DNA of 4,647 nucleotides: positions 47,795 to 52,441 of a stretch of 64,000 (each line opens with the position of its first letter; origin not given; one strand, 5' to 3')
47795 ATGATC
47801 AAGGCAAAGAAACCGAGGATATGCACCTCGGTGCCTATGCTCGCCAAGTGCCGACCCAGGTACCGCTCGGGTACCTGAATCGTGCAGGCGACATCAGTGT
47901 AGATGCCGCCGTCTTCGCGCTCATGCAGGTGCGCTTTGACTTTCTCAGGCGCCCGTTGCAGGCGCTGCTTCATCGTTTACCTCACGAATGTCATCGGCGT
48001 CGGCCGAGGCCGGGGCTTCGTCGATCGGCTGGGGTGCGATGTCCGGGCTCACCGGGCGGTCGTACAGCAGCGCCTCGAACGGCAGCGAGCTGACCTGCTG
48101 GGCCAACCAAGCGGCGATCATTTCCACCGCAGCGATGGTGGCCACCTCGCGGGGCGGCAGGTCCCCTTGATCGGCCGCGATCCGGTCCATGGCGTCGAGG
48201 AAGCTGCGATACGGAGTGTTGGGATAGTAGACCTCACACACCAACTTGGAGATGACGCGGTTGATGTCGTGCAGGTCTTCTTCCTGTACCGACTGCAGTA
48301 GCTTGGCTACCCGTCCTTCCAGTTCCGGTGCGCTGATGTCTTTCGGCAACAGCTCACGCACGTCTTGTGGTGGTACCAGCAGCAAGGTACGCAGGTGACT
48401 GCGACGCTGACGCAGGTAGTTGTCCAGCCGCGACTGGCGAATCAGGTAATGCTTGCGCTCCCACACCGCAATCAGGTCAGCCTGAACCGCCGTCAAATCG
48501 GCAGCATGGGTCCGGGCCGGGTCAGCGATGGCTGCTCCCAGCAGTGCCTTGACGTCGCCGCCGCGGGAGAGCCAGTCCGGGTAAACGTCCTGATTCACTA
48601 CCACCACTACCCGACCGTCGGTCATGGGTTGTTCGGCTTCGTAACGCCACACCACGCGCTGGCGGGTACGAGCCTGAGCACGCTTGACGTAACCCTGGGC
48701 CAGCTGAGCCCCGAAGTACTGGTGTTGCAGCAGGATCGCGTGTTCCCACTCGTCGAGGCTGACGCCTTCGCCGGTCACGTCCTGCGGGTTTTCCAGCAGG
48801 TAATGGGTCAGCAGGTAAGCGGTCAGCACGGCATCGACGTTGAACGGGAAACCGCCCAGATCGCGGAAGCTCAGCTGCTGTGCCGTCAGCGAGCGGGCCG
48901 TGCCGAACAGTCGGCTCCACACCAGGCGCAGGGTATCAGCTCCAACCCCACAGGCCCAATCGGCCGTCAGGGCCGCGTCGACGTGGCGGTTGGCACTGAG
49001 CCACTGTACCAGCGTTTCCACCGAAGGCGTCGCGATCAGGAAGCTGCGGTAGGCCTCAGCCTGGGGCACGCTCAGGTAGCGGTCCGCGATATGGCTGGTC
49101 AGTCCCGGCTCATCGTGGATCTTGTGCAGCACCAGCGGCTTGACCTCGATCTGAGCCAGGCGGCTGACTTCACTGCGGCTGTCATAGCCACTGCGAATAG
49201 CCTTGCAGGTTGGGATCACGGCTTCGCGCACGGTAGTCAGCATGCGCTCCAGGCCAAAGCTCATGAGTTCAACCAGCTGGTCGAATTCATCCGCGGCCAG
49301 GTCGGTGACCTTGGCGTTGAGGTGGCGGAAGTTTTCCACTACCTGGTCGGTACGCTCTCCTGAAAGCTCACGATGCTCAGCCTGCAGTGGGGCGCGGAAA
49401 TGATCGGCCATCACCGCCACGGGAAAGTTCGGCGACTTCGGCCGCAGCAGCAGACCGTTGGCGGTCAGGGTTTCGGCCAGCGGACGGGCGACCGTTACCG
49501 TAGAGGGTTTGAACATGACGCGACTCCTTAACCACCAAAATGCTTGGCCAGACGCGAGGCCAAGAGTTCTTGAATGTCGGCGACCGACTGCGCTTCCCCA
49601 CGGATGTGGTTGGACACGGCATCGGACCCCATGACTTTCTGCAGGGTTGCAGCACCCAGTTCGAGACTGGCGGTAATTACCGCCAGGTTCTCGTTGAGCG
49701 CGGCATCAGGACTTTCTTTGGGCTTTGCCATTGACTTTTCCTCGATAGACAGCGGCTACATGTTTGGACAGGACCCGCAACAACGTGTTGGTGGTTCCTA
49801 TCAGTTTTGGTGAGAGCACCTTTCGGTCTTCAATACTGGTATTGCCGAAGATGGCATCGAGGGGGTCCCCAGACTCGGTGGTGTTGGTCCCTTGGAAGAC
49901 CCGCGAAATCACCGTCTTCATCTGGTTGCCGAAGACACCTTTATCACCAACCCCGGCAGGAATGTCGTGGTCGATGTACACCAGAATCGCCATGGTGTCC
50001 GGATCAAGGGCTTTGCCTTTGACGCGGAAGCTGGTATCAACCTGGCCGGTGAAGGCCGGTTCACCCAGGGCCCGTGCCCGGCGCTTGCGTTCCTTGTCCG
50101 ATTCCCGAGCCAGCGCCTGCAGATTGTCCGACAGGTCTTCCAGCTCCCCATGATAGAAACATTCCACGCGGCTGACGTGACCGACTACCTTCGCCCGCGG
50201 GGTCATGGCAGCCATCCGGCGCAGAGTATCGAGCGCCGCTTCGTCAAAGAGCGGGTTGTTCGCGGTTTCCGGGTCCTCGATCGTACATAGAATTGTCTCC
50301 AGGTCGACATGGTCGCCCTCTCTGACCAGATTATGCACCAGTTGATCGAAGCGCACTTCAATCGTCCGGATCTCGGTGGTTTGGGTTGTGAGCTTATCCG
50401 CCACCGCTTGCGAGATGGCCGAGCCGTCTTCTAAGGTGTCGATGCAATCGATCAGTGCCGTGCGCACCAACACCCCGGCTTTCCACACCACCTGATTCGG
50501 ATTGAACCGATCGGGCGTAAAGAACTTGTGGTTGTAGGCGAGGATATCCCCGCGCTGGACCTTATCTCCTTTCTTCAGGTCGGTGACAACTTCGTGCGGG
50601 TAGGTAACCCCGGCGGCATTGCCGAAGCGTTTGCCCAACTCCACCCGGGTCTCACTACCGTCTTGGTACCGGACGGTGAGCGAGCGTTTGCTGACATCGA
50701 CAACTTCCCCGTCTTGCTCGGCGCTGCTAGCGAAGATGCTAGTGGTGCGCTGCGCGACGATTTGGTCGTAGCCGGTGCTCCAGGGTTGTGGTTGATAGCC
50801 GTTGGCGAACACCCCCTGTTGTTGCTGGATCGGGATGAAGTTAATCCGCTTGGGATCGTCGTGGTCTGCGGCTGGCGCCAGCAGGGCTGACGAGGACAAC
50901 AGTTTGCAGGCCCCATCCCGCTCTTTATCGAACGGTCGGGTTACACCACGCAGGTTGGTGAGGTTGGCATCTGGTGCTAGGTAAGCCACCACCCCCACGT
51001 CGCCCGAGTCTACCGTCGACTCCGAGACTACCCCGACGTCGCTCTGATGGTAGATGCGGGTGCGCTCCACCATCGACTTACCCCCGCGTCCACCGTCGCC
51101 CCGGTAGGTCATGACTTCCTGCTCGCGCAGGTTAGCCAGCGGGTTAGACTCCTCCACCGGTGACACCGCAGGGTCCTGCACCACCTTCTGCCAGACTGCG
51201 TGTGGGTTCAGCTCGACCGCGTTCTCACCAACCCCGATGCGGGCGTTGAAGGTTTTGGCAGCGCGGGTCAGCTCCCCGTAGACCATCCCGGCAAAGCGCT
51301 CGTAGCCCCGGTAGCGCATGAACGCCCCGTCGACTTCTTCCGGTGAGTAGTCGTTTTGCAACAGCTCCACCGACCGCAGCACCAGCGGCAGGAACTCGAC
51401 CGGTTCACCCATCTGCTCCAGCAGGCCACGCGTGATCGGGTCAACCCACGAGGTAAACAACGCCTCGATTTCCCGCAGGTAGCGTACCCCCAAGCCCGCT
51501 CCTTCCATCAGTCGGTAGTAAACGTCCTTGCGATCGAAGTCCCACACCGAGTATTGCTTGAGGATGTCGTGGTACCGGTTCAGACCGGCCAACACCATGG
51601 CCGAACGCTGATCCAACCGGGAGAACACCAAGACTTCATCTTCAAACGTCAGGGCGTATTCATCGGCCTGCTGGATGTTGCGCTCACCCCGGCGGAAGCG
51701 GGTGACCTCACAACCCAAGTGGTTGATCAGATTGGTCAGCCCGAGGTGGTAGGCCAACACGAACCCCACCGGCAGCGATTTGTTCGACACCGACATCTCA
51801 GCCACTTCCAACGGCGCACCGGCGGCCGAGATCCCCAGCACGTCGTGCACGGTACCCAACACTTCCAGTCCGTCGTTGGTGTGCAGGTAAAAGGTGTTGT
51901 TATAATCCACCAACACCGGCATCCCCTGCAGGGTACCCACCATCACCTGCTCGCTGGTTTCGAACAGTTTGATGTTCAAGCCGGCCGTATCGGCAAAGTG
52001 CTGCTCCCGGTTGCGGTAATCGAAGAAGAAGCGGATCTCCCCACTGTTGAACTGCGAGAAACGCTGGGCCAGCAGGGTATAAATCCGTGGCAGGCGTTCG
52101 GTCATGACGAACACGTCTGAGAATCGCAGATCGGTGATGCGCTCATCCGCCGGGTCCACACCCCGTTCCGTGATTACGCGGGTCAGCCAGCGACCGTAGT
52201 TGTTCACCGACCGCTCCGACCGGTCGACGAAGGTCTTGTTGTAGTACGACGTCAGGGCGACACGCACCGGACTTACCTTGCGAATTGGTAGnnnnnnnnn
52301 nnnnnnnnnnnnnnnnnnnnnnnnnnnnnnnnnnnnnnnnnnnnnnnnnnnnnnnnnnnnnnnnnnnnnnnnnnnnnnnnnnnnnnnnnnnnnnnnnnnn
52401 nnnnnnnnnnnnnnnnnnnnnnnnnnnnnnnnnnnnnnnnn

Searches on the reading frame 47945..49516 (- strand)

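Call 23: search_protein_families(library=phrogs, proteins=[window:47945-49516:-], max_evalue=0.00001)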
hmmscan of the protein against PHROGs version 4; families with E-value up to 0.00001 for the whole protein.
window:47945-49516:- (523 aa): 1 family
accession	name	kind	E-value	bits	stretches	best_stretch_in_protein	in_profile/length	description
phrog_3841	-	unknown function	6.8e-87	293.4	1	1-475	1-484/490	-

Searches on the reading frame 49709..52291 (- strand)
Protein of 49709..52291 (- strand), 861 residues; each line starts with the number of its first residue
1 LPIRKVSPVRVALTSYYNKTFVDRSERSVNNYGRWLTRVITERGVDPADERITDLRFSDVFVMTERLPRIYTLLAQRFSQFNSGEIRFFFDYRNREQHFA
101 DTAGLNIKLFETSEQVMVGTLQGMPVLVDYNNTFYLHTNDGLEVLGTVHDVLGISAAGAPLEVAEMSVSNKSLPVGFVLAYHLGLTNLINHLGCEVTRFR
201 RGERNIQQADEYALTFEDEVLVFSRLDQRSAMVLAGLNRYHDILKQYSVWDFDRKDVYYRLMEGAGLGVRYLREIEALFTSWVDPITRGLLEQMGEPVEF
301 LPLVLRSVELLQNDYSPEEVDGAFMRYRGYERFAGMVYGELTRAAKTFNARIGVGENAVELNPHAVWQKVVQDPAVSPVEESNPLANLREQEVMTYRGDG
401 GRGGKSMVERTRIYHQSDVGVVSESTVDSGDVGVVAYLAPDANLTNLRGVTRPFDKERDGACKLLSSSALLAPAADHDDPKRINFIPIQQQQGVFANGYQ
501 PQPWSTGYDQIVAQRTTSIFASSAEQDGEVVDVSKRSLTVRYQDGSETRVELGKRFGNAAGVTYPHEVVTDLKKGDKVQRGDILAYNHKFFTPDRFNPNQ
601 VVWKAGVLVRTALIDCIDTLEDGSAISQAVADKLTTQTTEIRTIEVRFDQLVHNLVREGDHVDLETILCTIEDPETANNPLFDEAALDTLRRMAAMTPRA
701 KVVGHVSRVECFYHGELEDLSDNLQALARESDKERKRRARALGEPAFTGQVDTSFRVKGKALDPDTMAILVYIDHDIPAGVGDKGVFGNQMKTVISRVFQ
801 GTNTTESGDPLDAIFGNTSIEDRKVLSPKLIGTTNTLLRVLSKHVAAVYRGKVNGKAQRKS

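Call 8: search_protein_families(library=pfam, proteins=[window:49709-52291:-], max_evalue=0.01)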
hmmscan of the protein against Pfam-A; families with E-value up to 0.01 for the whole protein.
window:49709-52291:- (861 aa): 0 families

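Call 9: search_protein_families(library=phrogs, proteins=[window:49709-52291:-], max_evalue=0.001)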
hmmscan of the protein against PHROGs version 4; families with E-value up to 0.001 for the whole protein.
window:49709-52291:- (861 aa): 4 families
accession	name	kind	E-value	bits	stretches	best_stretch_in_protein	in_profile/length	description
phrog_3148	-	DNA, RNA and nucleotide metabolism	0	1221.8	1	1-852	575-1423/1424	RNA polymerase beta subunit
phrog_14872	-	DNA, RNA and nucleotide metabolism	6e-103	346.6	1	157-850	679-1392/1393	RNA polymerase beta subunit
phrog_38251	-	DNA, RNA and nucleotide metabolism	3.2e-12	46.3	1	164-402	705-942/945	RNA polymerase beta subunit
phrog_3295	-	DNA, RNA and nucleotide metabolism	1.2e-09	38.2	0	461-541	11-88/698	RNA polymerase beta subunit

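Call 39: search_solved_structures(query=window:49709-52291:-, max_evalue=0.01, show_alignments=1)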
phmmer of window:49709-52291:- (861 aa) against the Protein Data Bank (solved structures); distinct sequences matched with E-value up to 0.01: 5.
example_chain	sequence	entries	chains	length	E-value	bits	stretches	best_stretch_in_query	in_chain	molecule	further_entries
1ynj_C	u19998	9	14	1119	5.2e-07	31.3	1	465-585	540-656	DNA-directed RNA polymerase beta chain | DNA-directed RNA polymerase subunit beta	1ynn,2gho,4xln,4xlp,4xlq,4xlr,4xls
1hqm_C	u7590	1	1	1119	5.2e-07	31.3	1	465-585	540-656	DNA-directed RNA polymerase subunit beta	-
1i6v_C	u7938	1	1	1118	1.7e-06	29.6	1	465-585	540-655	DNA-DIRECTED RNA POLYMERASE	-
1l9u_C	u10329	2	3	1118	1.7e-06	29.6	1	465-585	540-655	RNA POLYMERASE, BETA SUBUNIT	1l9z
1iw7_C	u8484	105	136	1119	4.3e-06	28.3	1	465-585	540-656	RNA polymerase beta subunit | DNA-directed RNA polymerase beta chain | DNA-directed RNA polymerase subunit beta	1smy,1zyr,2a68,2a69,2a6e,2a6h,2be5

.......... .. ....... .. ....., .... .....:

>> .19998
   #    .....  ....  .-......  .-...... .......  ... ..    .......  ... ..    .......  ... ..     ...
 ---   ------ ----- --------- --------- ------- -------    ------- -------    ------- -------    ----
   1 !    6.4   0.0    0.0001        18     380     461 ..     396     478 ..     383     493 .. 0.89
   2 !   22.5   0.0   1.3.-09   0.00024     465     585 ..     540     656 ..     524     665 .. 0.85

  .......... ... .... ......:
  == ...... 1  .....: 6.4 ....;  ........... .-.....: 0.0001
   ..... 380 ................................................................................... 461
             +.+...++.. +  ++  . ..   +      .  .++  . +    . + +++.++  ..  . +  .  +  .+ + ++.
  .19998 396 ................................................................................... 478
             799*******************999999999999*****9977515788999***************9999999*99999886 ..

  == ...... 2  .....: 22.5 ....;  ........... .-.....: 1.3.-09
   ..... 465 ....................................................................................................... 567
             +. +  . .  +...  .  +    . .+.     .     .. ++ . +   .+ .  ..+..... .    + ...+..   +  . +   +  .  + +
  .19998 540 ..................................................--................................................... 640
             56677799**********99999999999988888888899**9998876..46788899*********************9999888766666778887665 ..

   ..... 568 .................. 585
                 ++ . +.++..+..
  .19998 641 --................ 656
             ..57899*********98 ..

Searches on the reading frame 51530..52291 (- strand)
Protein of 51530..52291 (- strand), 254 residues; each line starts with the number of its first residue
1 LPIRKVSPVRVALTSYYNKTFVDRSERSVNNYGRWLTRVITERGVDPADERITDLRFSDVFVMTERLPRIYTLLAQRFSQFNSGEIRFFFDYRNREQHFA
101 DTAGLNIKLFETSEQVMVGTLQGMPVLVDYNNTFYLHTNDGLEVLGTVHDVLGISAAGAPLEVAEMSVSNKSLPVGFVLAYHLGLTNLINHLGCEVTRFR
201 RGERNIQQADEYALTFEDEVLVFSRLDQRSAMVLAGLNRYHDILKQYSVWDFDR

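Call 11: search_dna_similar(query=window:51530-52291:-, collection=phages, mode=protein, max_rows=30)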
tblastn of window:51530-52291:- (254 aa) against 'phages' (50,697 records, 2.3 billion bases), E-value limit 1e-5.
Records with a match: 288; places in all: 288; records where one place covers at least 80% of the query: 288.
Best place of each record, by identity: <60% 288.
By first word of the organism name: Pseudomonas 80; Erwinia 62; Salmonella 23; Vibrio 23; Serratia 21; Aeromonas 19; Klebsiella 16; Ralstonia 13; Escherichia 4; Burkholderia 4; and 14 more.
By host as written in the record: Erwinia amylovora 35; Pseudomonas aeruginosa 32; - 30; Erwinia amylovora ATCC 29780 19; Klebsiella pneumoniae 14; Aeromonas hydrophila 9; Pseudomonas aeruginosa PAO1 8; Ralstonia solanacearum 6; and 76 more.
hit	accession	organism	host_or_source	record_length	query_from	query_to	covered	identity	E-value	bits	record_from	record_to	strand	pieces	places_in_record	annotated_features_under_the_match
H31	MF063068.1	Pseudomonas phage Noxifer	Pseudomonas fluorescens SBW25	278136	1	254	100%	52.4%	1e-79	266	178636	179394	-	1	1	hypothetical protein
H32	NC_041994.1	Pseudomonas phage Noxifer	Pseudomonas fluorescens SBW25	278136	1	254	100%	52.4%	1e-79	266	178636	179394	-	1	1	RNA polymerase beta subunit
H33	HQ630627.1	Pseudomonas phage PhiPA3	Pseudomonas aeruginosa strain PAO1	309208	1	254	100%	46.1%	1e-72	246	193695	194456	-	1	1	211: putative RNA polymerase beta subunit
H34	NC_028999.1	Pseudomonas phage PhiPA3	Pseudomonas aeruginosa strain PAO1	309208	1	254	100%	46.1%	1e-72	246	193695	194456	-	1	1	211: RNA polymerase beta subunit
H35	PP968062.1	Pseudomonas phage HPP-Temi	Pseudomonas aeruginosa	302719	1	254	100%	45.3%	4e-70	238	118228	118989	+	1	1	RNA polymerase beta subunit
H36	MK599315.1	Pseudomonas phage PA1C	Pseudomonas aeruginosa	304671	1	254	100%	44.9%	1e-69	237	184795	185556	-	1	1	putative RNA polymerase beta subunit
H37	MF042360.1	Pseudomonas phage Phabio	Pseudomonas fluorescens SBW25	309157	1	253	100%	44.7%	1e-66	228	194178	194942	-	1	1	putative RNA polymerase subunit beta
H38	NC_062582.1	Pseudomonas phage Phabio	Pseudomonas fluorescens SBW25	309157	1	253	100%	44.7%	1e-66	228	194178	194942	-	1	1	RNA polymerase beta subunit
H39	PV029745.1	Pseudomonas phage phiHQ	Pseudomonas aeruginosa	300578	1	254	100%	44.5%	2e-68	234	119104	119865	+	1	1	hypothetical protein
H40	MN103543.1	Pseudomonas phage vB_PaeM_PS119XW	-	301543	1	254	100%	44.5%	2e-68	234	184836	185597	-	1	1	hypothetical protein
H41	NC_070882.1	Pseudomonas phage vB_PaeM_PS119XW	-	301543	1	254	100%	44.5%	2e-68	234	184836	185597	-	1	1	hypothetical protein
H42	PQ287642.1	Pseudomonas phage HHBS36_1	Pseudomonas aeruginosa BWKH36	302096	1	254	100%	44.5%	2e-68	234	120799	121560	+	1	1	RNA polymerase beta subunit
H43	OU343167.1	Pseudomonas phage vB_PaeM_phiLBG22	-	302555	1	254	100%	44.5%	2e-68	234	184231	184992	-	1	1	record has no annotation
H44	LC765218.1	Pseudomonas phage BRkr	Pseudomonas aeruginosa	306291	1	254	100%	44.5%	2e-68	234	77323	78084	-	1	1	hypothetical protein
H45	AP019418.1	Pseudomonas phage PA02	Pseudomonas aeruginosa PAO1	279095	1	254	100%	44.5%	3e-67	231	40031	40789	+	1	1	phage protein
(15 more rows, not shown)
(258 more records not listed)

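Call 25: find_related_loci(query=window:51530-52291:-, collection=viral_contigs, flank=4000)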
Query window:51530-52291:- (254 aa) in viral_contigs; peptide patterns used: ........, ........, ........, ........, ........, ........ (x = any residue, [..] = any of these).
11 stretches matched a pattern; 5 encode a relative of the query (tblastn E <= 1e-3); 5 distinct loci.
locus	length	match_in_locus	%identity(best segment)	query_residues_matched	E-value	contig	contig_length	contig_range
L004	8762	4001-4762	65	1-254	3e-118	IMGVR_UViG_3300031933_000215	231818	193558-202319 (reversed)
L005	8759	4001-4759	60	2-254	1e-104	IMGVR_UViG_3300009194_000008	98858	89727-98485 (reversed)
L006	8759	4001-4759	60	2-254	1e-99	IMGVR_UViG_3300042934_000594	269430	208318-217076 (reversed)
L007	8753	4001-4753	52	1-254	2e-86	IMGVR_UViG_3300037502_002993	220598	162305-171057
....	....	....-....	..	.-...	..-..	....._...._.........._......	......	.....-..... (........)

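Call 64: get_annotated_region(hit=H34, flank=5500)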
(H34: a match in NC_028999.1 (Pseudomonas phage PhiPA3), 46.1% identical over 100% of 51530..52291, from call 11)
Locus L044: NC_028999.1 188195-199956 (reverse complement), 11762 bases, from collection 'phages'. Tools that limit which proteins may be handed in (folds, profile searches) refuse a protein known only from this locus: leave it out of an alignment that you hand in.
description: Pseudomonas phage PhiPA3, complete genome.
organism: Pseudomonas phage PhiPA3 (NCBI taxid 998086)
taxonomy: Viruses; Duplodnaviria; Heunggongvirae; Uroviricota; Caudoviricetes; Miltoncavirus; Miltoncavirus PhiPA3
host: Pseudomonas aeruginosa strain PAO1; source: -; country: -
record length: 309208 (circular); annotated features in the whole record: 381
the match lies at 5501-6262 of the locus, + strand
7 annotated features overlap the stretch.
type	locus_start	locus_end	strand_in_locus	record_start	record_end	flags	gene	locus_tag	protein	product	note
CDS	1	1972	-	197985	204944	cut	213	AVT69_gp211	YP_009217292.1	tail fiber protein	similar to gp276 in Pseudomonas phage 201phi2-1, gp144, putative endolysin, Pseudomonas phage phiKZ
CDS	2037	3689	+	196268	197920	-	212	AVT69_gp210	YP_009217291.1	RNA polymerase beta subunit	similar to gp275 in Pseudomonas phage 201phi2-1, gp180 Pseudomonas phage phiKZ, PPEV_gp184 Pseudomonas phage EL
CDS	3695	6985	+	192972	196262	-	211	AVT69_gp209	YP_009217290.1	RNA polymerase beta subunit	similar to gp273/274 in Pseudomonas phage 201phi2-1, gp178 Pseudomonas phage phiKZ, PPEV_gp186 Pseudomonas phage EL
CDS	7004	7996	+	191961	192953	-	210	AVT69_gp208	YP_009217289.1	putative endonuclease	similar to gp179 in Pseudomonas phage phiKZ in Staphylococcus warneri L37603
CDS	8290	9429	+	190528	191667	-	209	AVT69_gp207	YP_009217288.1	RNA polymerase beta subunit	similar to gp178 in Pseudomonas phage phiKZ, gp273/274 Pseudomonas phage 201phi2-1, PPEV_gp187 Pseudomonas phage EL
CDS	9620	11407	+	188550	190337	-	208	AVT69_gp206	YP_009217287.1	hypothetical protein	similar to gp271 in Pseudomonas phage 201phi2-1, gp177 Pseudomonas phage phiKZ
CDS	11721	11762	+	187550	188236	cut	207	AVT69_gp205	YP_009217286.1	hypothetical protein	-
